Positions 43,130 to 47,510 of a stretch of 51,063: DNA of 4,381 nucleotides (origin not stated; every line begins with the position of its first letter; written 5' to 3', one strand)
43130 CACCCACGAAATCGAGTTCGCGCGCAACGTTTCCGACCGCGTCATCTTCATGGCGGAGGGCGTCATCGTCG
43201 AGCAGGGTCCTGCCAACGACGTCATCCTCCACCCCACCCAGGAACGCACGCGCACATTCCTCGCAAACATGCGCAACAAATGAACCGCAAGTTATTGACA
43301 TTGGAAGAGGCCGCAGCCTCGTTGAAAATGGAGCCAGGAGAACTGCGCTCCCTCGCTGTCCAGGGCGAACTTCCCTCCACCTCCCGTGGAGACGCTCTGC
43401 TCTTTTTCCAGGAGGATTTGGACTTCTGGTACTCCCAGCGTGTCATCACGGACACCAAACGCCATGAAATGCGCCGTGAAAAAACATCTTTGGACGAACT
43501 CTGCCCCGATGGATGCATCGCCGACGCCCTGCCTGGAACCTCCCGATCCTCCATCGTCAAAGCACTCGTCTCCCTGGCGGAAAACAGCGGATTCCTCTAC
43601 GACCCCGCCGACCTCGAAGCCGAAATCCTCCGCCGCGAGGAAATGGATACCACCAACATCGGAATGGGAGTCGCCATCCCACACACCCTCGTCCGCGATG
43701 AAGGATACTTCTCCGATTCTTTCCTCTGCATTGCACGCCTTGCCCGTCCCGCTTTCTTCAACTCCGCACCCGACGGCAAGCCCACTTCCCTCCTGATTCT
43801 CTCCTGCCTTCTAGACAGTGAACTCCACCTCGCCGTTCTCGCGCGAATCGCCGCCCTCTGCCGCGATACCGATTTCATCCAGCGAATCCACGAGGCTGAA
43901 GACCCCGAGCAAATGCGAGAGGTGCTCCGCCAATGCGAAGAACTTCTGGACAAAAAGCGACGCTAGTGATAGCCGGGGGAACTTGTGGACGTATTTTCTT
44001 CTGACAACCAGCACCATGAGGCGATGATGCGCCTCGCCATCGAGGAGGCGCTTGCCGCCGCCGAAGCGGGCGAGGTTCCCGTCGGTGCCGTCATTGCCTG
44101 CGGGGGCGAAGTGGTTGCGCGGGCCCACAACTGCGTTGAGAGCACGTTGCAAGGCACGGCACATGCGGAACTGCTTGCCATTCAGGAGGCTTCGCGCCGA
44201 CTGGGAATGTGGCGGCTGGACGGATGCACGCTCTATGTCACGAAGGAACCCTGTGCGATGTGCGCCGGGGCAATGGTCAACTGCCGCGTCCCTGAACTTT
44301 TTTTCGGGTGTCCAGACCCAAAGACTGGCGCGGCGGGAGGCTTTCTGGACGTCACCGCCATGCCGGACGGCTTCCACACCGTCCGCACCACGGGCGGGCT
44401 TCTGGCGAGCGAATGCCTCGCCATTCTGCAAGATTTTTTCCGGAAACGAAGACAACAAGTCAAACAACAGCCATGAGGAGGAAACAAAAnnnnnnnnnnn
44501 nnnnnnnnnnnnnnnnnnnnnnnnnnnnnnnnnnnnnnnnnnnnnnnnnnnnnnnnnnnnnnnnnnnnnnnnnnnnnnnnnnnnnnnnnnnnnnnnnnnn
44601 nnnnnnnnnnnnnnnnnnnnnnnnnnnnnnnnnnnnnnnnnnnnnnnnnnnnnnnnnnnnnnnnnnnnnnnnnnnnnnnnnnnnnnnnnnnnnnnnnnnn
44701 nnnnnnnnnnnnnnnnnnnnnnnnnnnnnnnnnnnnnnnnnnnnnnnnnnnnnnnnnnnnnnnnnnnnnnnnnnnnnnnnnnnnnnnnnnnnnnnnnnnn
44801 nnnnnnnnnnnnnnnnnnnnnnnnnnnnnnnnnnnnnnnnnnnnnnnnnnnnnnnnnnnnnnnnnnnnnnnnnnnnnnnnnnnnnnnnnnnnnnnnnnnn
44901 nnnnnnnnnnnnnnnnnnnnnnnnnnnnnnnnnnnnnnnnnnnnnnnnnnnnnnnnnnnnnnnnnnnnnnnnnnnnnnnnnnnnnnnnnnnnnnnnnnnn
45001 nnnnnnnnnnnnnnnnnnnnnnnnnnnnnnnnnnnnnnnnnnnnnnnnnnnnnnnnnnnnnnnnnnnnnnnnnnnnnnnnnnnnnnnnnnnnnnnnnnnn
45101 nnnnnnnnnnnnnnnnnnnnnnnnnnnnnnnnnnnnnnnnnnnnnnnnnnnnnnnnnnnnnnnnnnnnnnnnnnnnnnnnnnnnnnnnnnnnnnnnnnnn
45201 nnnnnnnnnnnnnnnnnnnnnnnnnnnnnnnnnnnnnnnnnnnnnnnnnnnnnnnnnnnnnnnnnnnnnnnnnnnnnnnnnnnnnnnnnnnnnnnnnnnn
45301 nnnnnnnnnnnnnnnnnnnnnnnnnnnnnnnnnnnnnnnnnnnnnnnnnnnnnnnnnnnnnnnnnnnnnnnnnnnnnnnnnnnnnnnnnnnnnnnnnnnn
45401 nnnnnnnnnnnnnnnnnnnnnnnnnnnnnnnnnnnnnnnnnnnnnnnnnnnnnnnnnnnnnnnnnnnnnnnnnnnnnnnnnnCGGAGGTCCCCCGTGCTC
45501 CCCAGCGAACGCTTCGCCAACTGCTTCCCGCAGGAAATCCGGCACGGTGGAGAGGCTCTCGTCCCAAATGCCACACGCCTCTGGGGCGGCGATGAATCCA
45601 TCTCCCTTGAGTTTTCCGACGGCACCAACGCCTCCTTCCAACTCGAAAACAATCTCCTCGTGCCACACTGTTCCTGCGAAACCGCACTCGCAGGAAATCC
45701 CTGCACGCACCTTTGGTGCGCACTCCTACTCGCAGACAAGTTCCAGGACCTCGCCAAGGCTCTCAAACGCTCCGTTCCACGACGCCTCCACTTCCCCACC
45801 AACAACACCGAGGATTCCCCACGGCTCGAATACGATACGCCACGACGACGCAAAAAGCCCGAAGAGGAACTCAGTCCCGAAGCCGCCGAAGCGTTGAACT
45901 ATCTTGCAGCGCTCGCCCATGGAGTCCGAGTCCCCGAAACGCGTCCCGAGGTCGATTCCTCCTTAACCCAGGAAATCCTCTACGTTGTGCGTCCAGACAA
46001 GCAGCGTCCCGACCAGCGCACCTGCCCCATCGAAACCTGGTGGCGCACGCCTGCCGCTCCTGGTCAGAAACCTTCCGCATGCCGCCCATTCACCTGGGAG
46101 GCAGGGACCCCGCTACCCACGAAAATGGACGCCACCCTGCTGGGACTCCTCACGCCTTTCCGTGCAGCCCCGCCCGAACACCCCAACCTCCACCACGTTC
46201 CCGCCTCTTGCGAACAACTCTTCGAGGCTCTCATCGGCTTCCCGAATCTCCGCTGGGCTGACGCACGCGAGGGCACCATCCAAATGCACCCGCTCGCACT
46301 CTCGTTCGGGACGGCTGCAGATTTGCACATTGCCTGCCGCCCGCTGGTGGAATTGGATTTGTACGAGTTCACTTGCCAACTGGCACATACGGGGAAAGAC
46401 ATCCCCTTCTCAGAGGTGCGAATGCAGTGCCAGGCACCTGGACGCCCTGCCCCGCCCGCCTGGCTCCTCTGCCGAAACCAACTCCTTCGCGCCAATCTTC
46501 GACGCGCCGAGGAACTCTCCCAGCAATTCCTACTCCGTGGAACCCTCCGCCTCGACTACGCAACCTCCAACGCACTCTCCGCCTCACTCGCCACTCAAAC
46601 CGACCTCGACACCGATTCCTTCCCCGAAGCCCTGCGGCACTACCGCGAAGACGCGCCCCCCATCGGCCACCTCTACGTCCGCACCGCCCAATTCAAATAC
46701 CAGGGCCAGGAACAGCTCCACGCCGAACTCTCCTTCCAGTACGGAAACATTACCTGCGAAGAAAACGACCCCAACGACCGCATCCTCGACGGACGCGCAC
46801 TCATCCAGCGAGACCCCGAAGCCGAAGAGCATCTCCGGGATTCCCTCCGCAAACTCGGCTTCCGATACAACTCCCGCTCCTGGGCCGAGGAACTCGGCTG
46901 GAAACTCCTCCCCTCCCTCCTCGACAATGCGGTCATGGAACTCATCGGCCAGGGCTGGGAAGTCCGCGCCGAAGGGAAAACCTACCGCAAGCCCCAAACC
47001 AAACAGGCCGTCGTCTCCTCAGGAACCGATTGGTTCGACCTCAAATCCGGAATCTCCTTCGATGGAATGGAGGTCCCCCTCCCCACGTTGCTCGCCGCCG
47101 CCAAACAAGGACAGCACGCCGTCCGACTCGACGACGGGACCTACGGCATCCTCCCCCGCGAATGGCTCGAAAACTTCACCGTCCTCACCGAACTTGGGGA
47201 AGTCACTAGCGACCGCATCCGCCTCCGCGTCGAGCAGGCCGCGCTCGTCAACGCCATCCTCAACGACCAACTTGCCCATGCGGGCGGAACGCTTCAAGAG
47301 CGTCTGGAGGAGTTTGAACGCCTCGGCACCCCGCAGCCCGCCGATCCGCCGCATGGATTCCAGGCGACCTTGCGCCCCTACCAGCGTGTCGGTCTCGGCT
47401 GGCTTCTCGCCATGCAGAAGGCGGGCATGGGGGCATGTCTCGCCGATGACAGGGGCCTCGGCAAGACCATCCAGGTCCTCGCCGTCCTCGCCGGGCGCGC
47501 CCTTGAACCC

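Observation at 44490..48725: Two-gene operon: Cas4-like 4-Cys PD-(D/E)XK nuclease plus SWIM-SNF2 helicase beside a mobile-element border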

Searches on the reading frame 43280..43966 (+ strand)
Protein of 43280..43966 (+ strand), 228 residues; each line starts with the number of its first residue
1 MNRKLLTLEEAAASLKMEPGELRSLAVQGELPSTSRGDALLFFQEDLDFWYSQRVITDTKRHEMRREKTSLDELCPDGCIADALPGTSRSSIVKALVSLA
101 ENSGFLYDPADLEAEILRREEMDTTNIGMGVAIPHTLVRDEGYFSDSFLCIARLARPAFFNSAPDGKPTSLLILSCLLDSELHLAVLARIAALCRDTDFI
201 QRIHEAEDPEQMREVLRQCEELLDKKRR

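Call 3: search_protein_families(library=pfam, proteins=[window:43280-43966:+], max_evalue=0.01)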
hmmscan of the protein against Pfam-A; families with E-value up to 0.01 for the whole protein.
window:43280-43966:+ (228 aa): 2 families
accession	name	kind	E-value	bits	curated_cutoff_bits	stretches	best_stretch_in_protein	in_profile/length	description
PF00359.27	PTS_EIIA_2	-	5.3e-21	75.5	27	1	83-218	11-143/144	Phosphoenolpyruvate-dependent sugar phosphotransferase system, EIIA 2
PF12728.13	HTH_17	-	4.6e-05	24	27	1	5-53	1-49/51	Helix-turn-helix domain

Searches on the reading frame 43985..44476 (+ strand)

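Call 3: search_protein_families(library=pfam, proteins=[window:43985-44476:+], max_evalue=0.01)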
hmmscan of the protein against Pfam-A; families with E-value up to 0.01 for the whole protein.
window:43985-44476:+ (163 aa): 4 families
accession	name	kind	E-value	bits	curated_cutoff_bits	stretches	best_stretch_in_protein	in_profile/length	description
PF14437.12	MafB19-deam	-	9.7e-38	129.7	27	1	10-156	2-142/142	MafB19-like deaminase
PF00383.29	dCMP_cyt_deam_1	-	3.6e-26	91.5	25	1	9-109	2-102/102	Cytidine and deoxycytidylate deaminase zinc-binding region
PF14439.12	Bd3614-deam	-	7.9e-06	26.3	38.5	1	35-99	13-76/113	Bd3614-like deaminase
PF08210.17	APOBEC_N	-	0.0054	17.2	25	1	54-100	42-88/170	APOBEC-like N-terminal domain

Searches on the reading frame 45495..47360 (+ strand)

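Call 71: search_protein_families(library=pfam, proteins=[window:45495-47360:+], max_evalue=10)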
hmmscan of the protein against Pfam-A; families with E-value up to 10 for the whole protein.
window:45495-47360:+ (622 aa): 2 families
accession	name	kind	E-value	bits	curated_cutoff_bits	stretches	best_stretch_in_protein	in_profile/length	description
PF08455.15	SNF2_assoc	-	8.3e-08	32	27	1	399-592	151-343/373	Bacterial SNF2 helicase associated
PF06085.16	Rz1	-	0.19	11.9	27.9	1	311-325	8-21/41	Lipoprotein Rz1 precursor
